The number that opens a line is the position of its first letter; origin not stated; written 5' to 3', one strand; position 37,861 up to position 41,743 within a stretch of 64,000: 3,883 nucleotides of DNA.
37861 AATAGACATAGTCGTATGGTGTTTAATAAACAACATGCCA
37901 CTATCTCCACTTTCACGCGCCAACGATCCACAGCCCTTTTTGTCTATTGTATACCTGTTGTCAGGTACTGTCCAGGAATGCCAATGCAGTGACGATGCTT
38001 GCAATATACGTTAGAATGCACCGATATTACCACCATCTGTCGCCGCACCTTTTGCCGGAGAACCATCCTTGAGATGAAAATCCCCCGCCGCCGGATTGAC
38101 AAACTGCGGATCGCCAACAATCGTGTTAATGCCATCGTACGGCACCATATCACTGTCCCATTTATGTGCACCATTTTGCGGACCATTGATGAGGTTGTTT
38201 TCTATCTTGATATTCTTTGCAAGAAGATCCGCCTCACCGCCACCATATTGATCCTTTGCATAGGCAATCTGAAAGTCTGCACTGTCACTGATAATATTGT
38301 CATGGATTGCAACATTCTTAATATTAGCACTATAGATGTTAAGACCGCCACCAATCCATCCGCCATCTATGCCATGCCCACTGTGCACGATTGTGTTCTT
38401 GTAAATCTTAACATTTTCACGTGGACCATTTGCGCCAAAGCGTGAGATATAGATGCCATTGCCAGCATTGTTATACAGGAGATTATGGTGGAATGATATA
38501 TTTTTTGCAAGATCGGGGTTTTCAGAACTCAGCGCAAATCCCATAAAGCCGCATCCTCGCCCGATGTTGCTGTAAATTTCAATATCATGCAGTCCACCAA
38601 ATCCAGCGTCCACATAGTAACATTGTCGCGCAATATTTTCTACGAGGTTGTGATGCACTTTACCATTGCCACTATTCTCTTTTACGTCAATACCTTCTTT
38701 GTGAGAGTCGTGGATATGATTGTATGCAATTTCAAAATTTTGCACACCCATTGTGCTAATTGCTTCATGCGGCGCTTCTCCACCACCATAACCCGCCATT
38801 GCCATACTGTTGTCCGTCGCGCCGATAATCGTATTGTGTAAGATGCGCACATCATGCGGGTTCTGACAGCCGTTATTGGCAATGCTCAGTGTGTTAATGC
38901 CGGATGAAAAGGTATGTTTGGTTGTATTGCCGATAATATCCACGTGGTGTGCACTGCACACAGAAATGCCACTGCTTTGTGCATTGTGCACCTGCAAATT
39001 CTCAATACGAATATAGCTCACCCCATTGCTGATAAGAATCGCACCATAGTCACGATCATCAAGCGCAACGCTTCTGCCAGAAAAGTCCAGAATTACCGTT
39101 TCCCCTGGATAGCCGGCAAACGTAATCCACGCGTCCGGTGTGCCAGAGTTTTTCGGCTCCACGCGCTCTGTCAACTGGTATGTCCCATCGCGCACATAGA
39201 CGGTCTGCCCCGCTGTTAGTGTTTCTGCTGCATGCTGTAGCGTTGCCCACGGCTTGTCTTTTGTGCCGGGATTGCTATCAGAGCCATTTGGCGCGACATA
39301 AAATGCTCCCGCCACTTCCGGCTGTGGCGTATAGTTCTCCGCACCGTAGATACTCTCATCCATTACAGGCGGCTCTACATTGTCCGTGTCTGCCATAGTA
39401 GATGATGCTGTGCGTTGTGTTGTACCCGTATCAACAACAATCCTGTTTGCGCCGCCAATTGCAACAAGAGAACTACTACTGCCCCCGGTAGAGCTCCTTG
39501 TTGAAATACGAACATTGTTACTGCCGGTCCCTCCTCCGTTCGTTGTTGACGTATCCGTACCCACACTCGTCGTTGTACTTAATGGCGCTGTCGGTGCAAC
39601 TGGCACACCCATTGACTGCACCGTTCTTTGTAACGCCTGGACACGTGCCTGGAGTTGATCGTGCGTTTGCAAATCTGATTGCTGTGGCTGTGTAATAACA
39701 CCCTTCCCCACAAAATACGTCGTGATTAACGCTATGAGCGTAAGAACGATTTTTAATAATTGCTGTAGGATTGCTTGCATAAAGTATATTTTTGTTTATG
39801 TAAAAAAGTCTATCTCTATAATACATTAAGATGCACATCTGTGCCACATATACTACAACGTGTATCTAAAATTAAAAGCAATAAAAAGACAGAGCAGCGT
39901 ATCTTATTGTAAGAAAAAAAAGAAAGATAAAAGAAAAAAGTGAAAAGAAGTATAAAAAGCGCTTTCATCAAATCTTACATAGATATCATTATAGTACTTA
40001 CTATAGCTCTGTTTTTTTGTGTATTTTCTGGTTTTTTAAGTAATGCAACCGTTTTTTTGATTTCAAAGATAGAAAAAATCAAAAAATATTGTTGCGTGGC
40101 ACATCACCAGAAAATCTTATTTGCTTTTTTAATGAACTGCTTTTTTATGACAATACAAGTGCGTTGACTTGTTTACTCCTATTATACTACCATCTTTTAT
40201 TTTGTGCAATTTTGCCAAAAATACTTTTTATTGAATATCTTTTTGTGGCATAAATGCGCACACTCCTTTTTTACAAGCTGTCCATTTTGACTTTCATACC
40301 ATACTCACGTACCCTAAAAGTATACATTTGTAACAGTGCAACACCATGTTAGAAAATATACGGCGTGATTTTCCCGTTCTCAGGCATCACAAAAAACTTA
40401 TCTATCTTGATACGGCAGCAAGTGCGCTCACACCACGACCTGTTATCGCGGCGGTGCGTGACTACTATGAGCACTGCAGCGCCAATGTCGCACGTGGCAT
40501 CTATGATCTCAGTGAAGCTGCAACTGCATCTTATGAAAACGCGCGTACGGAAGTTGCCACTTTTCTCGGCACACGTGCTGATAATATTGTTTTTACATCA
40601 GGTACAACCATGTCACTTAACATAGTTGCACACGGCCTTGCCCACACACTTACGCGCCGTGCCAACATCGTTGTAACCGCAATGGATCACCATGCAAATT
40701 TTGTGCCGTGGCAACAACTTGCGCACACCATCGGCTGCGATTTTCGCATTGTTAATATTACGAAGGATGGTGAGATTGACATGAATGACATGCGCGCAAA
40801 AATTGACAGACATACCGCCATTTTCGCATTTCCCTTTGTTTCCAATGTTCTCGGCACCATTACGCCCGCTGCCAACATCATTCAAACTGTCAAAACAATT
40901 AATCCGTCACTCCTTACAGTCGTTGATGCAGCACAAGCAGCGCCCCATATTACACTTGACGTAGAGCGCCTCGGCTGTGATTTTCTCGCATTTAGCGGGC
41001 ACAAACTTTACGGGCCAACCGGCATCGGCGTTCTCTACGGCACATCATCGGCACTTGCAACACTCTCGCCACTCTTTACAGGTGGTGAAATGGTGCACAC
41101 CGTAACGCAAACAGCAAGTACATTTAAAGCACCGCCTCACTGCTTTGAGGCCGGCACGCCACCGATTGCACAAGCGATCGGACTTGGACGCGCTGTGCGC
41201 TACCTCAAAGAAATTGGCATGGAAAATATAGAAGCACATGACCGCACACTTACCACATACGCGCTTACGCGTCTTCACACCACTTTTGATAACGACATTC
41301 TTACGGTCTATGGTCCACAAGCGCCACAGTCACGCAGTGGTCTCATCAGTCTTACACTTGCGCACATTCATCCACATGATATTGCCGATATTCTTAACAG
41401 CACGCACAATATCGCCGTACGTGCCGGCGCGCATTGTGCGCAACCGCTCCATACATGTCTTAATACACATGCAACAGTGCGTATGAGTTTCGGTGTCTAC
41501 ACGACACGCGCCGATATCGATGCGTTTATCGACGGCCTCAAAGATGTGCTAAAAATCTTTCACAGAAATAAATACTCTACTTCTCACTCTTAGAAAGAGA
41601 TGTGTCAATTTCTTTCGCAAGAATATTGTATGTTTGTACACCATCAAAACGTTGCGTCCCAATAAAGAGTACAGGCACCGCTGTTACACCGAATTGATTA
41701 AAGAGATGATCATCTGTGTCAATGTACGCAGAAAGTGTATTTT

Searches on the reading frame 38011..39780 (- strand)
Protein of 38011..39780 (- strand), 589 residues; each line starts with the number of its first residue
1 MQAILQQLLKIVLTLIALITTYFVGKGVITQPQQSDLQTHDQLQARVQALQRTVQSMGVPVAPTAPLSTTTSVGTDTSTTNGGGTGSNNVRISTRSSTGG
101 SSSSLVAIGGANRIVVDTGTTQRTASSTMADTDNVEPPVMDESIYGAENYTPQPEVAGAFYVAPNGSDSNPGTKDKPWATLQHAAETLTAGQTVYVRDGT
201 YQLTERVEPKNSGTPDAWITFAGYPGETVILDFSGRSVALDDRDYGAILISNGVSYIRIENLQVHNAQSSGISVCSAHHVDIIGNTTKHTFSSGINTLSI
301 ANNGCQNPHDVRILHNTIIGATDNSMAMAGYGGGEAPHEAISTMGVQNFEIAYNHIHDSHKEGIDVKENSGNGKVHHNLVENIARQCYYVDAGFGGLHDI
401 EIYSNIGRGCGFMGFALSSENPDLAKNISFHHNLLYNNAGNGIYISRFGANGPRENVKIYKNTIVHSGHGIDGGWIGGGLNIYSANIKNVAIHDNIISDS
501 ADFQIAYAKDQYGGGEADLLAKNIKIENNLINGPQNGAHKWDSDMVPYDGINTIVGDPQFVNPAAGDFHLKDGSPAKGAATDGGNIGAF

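Call 84: search_protein_families(library=pfam, max_evalue=0.00001, proteins=[window:38011-39780:-])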
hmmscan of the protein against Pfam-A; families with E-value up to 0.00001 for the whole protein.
window:38011-39780:- (589 aa): 2 families
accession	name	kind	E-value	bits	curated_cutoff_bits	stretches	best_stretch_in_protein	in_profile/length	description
PF22842.2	Pel9A-like_beta_helix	-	9.3e-10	38.4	25.2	1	159-204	10-55/370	Pel9A-like, right handed beta helix region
PF13229.12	Beta_helix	-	3.5e-08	33.7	25.9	0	250-415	4-142/158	Right handed beta helix region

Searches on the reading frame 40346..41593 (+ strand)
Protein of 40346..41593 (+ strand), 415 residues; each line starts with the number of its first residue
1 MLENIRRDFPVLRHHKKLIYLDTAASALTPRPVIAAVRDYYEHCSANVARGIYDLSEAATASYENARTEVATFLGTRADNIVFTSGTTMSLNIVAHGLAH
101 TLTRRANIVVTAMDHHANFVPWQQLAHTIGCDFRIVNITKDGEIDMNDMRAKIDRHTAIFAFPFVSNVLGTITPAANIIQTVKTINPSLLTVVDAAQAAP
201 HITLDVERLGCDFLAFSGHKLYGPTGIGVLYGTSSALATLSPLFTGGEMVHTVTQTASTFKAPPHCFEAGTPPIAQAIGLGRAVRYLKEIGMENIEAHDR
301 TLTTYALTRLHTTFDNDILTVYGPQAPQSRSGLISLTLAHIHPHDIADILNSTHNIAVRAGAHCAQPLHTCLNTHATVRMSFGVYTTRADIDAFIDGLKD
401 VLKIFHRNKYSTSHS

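Call 84: search_protein_families(library=pfam, max_evalue=0.00001, proteins=[window:40346-41593:+])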
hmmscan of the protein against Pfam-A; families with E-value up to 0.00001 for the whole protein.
window:40346-41593:+ (415 aa): 1 family
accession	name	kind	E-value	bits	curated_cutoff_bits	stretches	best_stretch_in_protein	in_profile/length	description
PF00266.25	Aminotran_5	-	1.6e-130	435.9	21.5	1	19-394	1-371/371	Aminotransferase class-V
